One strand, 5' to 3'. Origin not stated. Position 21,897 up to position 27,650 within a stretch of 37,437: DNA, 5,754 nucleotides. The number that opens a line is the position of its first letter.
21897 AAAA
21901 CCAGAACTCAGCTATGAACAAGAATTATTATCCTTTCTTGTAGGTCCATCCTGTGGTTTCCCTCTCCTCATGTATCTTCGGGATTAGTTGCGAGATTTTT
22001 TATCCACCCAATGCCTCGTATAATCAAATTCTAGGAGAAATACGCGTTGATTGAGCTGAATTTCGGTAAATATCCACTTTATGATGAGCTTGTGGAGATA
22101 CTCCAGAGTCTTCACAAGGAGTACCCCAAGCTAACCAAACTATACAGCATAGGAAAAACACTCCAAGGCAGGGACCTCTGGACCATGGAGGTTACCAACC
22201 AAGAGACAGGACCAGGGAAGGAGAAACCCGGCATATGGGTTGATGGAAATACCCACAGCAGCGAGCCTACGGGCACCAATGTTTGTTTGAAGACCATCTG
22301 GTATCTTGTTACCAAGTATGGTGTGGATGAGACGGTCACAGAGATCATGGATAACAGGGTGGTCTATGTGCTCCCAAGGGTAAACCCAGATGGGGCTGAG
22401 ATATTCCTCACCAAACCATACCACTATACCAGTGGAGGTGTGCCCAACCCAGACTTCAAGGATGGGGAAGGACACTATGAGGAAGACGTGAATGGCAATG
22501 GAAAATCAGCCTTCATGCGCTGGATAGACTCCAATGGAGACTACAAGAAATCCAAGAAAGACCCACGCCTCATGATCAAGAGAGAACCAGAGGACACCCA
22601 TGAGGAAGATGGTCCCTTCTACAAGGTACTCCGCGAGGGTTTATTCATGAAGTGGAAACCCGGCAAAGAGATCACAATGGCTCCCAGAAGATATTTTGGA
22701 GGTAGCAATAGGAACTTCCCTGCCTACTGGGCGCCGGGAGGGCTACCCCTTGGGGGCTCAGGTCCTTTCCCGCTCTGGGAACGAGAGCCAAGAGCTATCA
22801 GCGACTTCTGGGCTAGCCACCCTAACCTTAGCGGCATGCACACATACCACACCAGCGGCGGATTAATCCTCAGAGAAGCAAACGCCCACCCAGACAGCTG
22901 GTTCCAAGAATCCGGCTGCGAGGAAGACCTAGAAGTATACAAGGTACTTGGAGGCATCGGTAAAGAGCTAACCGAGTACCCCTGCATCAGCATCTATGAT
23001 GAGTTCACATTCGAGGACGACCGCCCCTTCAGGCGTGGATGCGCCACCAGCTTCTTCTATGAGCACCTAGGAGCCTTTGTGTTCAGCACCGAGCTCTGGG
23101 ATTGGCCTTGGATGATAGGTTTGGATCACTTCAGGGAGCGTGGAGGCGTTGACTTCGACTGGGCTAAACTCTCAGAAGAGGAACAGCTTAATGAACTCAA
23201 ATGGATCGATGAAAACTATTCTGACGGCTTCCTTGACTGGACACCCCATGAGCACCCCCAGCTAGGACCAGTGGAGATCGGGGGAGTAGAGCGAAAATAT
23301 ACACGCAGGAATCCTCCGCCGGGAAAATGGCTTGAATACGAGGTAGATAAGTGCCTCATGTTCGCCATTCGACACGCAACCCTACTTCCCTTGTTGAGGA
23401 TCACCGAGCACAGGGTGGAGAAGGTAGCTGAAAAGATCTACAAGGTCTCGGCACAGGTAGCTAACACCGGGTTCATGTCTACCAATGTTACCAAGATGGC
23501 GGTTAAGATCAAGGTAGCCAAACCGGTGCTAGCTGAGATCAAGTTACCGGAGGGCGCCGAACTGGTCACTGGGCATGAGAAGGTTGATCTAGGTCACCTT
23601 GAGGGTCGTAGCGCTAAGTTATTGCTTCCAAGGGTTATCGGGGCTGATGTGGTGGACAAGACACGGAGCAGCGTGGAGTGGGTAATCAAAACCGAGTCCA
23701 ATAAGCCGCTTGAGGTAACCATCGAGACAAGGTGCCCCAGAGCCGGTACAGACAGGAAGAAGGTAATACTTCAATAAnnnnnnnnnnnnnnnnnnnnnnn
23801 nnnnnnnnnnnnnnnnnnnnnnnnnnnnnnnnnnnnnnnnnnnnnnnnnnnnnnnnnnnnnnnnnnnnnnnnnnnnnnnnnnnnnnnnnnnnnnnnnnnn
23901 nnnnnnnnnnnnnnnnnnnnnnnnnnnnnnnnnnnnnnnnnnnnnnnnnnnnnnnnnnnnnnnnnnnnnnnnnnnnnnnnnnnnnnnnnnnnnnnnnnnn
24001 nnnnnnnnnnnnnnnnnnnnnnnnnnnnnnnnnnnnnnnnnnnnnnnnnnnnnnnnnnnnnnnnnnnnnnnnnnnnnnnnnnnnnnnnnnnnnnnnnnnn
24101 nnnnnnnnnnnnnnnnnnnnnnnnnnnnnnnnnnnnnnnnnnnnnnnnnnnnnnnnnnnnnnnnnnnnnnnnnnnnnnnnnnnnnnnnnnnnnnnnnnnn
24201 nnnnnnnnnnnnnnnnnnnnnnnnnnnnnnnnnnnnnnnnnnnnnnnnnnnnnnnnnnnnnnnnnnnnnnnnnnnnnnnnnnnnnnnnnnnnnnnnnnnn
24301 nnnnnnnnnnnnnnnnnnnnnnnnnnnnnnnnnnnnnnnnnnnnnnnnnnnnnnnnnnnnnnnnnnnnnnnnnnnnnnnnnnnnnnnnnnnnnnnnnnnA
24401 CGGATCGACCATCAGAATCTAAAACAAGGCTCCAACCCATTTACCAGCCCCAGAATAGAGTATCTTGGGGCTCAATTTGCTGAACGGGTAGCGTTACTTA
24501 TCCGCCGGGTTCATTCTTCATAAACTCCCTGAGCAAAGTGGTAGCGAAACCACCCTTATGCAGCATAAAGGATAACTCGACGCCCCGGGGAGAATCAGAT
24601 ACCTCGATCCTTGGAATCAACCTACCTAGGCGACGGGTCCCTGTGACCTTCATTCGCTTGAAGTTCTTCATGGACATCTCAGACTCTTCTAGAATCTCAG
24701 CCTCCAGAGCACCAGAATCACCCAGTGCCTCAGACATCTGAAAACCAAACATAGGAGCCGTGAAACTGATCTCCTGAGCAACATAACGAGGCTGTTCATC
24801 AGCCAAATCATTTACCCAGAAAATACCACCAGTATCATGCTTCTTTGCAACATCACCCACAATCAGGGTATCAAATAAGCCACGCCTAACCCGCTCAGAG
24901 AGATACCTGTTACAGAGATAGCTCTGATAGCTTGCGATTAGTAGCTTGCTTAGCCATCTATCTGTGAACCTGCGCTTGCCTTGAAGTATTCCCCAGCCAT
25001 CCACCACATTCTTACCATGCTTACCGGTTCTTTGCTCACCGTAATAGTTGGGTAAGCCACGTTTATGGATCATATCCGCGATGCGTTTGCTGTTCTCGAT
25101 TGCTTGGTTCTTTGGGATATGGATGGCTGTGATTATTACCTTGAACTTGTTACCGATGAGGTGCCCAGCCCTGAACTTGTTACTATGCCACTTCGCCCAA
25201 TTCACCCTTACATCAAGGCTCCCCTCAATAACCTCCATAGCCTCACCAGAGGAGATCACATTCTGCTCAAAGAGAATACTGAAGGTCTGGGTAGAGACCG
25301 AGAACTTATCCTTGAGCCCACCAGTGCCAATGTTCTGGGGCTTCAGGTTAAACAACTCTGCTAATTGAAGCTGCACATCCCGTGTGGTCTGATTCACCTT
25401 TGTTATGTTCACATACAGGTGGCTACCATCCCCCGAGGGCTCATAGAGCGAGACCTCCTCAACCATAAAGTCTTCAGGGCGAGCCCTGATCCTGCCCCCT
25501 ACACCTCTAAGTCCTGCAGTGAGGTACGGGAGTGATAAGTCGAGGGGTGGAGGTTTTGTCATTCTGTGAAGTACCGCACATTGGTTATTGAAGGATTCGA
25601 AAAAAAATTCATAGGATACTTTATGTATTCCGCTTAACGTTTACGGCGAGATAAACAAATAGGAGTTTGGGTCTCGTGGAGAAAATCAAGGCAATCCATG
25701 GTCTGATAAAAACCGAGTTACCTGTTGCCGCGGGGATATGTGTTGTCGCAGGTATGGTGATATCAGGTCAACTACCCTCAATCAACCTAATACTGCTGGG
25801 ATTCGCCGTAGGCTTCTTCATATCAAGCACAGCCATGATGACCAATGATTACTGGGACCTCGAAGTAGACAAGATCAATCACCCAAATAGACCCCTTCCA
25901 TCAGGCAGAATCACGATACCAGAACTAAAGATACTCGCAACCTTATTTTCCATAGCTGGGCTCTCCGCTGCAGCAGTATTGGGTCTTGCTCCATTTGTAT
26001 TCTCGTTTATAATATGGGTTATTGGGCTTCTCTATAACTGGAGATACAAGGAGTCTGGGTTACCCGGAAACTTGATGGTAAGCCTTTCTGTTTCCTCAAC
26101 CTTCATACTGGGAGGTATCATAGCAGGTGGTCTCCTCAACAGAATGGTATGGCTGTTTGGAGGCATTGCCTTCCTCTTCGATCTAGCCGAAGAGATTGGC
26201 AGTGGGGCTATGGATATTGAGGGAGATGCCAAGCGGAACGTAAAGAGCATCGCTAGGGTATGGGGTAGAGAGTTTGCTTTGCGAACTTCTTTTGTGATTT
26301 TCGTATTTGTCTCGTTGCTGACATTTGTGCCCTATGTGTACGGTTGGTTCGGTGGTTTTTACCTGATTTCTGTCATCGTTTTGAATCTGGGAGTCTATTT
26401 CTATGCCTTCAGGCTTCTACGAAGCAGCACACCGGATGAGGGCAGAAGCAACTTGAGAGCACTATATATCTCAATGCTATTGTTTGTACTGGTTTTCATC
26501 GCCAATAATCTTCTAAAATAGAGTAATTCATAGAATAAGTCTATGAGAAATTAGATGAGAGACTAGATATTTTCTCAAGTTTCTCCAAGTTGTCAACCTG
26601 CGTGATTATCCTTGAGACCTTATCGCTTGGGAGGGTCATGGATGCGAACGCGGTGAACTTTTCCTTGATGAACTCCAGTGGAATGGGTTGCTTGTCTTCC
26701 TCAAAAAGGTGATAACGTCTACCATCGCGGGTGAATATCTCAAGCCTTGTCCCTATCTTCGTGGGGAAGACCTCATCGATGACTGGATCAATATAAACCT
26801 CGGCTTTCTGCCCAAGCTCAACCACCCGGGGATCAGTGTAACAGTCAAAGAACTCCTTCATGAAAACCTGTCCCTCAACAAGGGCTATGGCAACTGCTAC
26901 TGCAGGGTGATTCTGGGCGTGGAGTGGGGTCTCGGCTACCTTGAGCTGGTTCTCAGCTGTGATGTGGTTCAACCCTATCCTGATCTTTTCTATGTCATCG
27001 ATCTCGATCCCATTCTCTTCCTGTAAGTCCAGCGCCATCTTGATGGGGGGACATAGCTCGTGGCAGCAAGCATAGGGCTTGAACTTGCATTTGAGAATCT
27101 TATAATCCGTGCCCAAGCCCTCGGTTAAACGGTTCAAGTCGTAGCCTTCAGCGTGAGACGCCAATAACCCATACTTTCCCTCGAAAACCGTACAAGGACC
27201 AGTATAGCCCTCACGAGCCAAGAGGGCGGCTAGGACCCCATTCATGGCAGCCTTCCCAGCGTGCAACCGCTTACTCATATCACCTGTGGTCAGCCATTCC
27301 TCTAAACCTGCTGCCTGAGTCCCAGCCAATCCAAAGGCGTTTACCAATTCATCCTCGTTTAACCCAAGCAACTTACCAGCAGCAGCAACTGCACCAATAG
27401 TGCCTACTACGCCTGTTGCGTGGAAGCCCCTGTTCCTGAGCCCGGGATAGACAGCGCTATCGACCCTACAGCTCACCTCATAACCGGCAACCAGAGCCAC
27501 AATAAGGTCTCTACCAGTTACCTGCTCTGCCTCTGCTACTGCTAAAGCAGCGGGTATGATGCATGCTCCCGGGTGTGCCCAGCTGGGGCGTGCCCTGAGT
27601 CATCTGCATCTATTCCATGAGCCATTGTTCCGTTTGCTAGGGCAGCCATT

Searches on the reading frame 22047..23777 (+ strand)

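Call 43: search_protein_families(library=pfam, proteins=[window:22047-23777:+], max_evalue=0.001)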
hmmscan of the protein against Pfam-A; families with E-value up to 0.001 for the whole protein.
window:22047-23777:+ (576 aa): 1 family
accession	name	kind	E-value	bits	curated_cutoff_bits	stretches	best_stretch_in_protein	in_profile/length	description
PF00246.29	Peptidase_M14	-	5.7e-36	125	21.6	1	17-122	3-108/286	Zinc carboxypeptidase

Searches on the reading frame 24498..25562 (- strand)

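Call 7: search_protein_families(library=pfam, proteins=[window:24498-25562:-], max_evalue=0.01)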
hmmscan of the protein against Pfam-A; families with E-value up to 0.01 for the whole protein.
window:24498-25562:- (354 aa): 1 family
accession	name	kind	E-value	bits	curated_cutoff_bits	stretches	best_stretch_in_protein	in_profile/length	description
PF01142.23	TruD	-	4.7e-69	233.7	27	2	11-182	4-173/412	tRNA pseudouridine synthase D (TruD)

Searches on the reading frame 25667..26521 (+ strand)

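Call 7: search_protein_families(library=pfam, proteins=[window:25667-26521:+], max_evalue=0.01)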
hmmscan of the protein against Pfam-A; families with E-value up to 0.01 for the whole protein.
window:25667-26521:+ (284 aa): 1 family
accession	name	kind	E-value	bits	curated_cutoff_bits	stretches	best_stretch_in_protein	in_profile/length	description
PF01040.23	UbiA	-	1.1e-41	143.2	34.2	1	24-263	3-244/250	UbiA prenyltransferase family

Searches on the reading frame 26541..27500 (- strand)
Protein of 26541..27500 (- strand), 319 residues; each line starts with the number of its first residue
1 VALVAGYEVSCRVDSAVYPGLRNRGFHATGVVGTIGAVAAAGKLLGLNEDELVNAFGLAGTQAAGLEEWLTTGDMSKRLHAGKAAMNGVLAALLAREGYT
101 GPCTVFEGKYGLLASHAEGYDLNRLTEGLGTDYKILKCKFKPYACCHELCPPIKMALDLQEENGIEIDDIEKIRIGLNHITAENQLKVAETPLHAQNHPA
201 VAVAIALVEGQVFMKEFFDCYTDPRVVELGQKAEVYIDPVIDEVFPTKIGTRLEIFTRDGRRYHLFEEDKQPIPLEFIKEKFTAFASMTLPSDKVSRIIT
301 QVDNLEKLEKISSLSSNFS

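Call 7: search_protein_families(library=pfam, proteins=[window:26541-27500:-], max_evalue=0.01)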
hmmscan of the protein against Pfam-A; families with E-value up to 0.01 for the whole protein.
window:26541-27500:- (319 aa): 2 families
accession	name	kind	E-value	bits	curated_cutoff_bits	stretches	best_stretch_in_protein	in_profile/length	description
PF03972.19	MmgE_PrpD_N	-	5.5e-36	124.4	32.1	1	2-123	122-242/244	MmgE/PrpD N-terminal domain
PF19305.4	MmgE_PrpD_C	-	1.9e-16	60.8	32.1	1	143-306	1-172/173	MmgE/PrpD C-terminal domain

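Call 32: find_related_loci(query=window:26541-27500:-, collection=metagenome_contigs, flank=10000)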
Query window:26541-27500:- (319 aa) in metagenome_contigs; peptide patterns used: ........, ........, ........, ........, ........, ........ (x = any residue, [..] = any of these).
178 stretches matched a pattern; 25 encode a relative of the query (tblastn E <= 1e-3); 24 distinct loci.
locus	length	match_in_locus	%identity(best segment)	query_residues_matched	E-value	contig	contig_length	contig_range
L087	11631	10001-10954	90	2-319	0e+0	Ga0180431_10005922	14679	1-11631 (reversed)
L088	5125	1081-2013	85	2-312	0e+0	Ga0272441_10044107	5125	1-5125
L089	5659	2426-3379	80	2-319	6e-179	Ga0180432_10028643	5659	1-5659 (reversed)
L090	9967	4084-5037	78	2-319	8e-174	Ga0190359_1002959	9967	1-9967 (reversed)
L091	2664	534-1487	79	2-319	0e+0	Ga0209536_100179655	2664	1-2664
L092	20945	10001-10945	76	3-318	1e-165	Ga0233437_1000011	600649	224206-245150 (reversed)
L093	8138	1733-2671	75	3-316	8e-165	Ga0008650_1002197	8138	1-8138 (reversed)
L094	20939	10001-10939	75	3-316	9e-165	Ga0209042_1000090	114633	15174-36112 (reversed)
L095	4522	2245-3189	75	3-318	1e-167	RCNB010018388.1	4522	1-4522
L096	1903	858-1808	77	2-319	1e-175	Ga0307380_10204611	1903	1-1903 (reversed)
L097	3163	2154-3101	76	2-318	4e-169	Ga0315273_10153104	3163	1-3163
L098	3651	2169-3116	76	2-318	2e-167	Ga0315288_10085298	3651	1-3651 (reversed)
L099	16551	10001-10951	75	2-319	8e-159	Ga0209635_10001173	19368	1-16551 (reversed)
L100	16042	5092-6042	75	2-319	8e-159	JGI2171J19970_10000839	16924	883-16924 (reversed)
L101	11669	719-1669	75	2-319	3e-152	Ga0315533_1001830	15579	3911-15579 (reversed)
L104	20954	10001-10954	87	2-319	0e+0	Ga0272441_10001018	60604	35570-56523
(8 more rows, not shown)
